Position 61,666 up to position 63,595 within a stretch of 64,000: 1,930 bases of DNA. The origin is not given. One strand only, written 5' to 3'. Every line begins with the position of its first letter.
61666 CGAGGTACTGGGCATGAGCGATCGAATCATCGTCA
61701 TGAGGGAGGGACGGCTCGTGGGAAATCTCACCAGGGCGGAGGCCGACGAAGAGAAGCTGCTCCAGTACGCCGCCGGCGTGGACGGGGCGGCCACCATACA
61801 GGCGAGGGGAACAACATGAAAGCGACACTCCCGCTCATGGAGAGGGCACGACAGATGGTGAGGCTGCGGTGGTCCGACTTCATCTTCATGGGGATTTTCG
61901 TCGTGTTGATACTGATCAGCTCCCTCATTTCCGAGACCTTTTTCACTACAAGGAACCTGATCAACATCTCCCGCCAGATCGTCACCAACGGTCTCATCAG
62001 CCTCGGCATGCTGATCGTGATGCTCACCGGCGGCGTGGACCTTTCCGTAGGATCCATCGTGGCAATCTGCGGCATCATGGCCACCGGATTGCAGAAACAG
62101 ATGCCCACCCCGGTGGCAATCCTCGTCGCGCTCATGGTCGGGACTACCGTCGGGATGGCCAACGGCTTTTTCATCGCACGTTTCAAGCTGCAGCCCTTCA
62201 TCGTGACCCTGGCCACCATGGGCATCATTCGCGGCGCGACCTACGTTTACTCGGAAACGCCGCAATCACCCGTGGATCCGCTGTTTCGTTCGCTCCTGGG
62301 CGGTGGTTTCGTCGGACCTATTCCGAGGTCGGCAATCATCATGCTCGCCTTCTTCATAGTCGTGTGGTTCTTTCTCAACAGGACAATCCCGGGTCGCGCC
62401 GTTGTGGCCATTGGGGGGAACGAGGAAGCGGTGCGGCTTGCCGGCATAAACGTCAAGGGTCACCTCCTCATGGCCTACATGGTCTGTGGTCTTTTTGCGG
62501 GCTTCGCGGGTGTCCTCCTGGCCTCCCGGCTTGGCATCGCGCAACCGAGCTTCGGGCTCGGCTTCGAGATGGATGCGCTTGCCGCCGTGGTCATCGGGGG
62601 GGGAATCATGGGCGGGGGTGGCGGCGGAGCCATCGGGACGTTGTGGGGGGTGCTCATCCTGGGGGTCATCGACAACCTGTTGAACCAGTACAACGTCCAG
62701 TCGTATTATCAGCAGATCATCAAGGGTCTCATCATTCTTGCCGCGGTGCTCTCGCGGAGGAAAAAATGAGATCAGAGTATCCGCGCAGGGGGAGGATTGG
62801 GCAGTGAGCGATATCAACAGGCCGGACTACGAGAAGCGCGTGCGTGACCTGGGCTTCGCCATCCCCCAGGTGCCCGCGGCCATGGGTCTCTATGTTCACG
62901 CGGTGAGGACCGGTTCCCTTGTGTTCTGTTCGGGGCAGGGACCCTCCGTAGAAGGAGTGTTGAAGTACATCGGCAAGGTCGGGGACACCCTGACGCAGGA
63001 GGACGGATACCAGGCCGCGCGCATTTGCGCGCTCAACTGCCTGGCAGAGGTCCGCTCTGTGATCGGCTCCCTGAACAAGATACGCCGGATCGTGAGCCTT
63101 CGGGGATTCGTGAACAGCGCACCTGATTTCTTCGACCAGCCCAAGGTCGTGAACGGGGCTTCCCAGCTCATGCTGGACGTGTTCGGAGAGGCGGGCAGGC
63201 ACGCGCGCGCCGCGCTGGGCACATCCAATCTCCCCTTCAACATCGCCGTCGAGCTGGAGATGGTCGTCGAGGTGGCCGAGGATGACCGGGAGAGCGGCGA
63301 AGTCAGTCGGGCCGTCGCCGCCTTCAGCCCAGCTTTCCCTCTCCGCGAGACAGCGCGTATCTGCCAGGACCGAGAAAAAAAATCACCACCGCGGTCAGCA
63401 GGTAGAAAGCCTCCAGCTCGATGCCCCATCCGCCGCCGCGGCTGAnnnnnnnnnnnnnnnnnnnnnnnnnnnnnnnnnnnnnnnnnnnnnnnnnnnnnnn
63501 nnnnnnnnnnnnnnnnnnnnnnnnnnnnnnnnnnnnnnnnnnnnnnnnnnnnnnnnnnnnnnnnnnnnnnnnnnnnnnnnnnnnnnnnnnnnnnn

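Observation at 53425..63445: Candidate transporter-coupled signalling system: NBD-kinase, NtrC-type regulator, sigma-54 promoter and CUT2 importer/ALDH/RidA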

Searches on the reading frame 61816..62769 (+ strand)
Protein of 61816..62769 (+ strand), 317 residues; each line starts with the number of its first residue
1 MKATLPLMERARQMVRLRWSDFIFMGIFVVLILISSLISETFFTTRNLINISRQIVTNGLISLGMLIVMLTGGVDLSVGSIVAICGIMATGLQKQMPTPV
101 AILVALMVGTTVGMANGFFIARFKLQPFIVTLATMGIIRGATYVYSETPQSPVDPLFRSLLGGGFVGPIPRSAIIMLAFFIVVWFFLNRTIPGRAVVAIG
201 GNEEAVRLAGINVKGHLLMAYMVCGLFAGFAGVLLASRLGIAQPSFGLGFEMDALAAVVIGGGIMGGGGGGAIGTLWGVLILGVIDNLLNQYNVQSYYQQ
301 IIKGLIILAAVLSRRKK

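Call 22: search_protein_families(library=ncbifam, proteins=[window:61816-62769:+], max_evalue=0.00001)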
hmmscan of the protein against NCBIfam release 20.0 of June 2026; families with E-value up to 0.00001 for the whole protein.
window:61816-62769:+ (317 aa): 13 families
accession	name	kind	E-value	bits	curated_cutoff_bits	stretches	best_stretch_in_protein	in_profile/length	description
NF007067.0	PRK09512.1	equivalog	4.6e-74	249.5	398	1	28-316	26-319/321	ribose ABC transporter permease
NF008441.0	PRK11285.1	equivalog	9.9e-68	228.7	378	1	10-315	18-324/333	L-arabinose ABC transporter permease AraH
NF040906.3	GguB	equivalog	9.8e-57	192.8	450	2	169-312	224-367/375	multiple monosaccharide ABC transporter permease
NF007252.0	PRK09699.1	equivalog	1.1e-56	192.5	396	1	12-312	16-319/326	D-allose ABC transporter permease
NF007014.0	PRK09478.1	equivalog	2.4e-53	181.6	386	1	20-312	15-326/336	galactose/methyl galactoside ABC transporter permease MglC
NF008630.0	PRK11618.1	equivalog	2.1e-48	165.3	363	1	23-312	11-307/331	galactofuranose ABC transporter, permease protein YjfF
NF041862.1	YtfT_transport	equivalog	1.6e-34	119.6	535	1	9-312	8-322/339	galactofuranose ABC transporter, ATP-binding protein YtfT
NF011961.0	PRK15432.1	equivalog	5.5e-34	117.9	388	1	25-311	15-301/344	autoinducer 2 ABC transporter permease LsrC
NF011612.1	PRK15038.1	equivalog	9.6e-30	103.8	500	1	23-314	7-305/322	autoinducer 2 ABC transporter permease LsrD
NF008450.0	PRK11301.1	subfamily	4.2e-07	29.7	366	1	176-308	268-395/418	high-affinity branched-chain amino acid ABC transporter permease LivM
NF008011.0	PRK10740.1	equivalog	5.3e-07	29.6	379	1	176-309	165-291/308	high-affinity branched-chain amino acid ABC transporter permease LivH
TIGR03408.1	urea_trans_UrtC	equivalog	8.2e-07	29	296.2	1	174-308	173-301/313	urea ABC transporter permease subunit UrtC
TIGR03409.1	urea_trans_UrtB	equivalog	1.9e-06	27.8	250.3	1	93-308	58-276/291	urea ABC transporter permease subunit UrtB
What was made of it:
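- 61816..62769 (+): CUT2 permease (BPD_transp_2, RbsC/AraH-like), 317 aa. It is the only permease gene, so presumably a homodimer. NCBIfam RbsC 4.6e-74, below the cut-off (call 22).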

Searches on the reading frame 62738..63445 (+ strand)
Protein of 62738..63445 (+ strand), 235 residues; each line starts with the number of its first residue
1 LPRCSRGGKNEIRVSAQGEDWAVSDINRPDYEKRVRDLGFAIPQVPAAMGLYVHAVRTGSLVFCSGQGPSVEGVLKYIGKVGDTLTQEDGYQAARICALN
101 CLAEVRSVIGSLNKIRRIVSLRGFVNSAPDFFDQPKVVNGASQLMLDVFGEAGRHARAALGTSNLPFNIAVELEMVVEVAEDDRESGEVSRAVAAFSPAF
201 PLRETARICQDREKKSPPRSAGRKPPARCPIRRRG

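Call 3: search_protein_families(library=pfam, proteins=[window:62738-63445:+], max_evalue=0.01)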
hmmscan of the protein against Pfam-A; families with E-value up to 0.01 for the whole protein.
window:62738-63445:+ (235 aa): 2 families
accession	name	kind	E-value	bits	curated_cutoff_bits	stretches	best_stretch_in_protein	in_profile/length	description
PF14588.11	YjgF_endoribonc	-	6.3e-27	94.6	35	1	33-170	2-139/148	YjgF/chorismate_mutase-like, putative endoribonuclease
PF01042.26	Ribonuc_L-PSP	-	3.6e-13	50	27.3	1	45-178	4-120/121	Endoribonuclease L-PSP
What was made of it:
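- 62804..63445 (+): RidA/YjgF-family gene with a GTG start. It is 158 aa in relatives. In the window the stop is lost in a variable patch (63276-63315) and the ORF runs on to 63445. Pfam YjgF_endoribonc 6.3e-27 (call 3).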
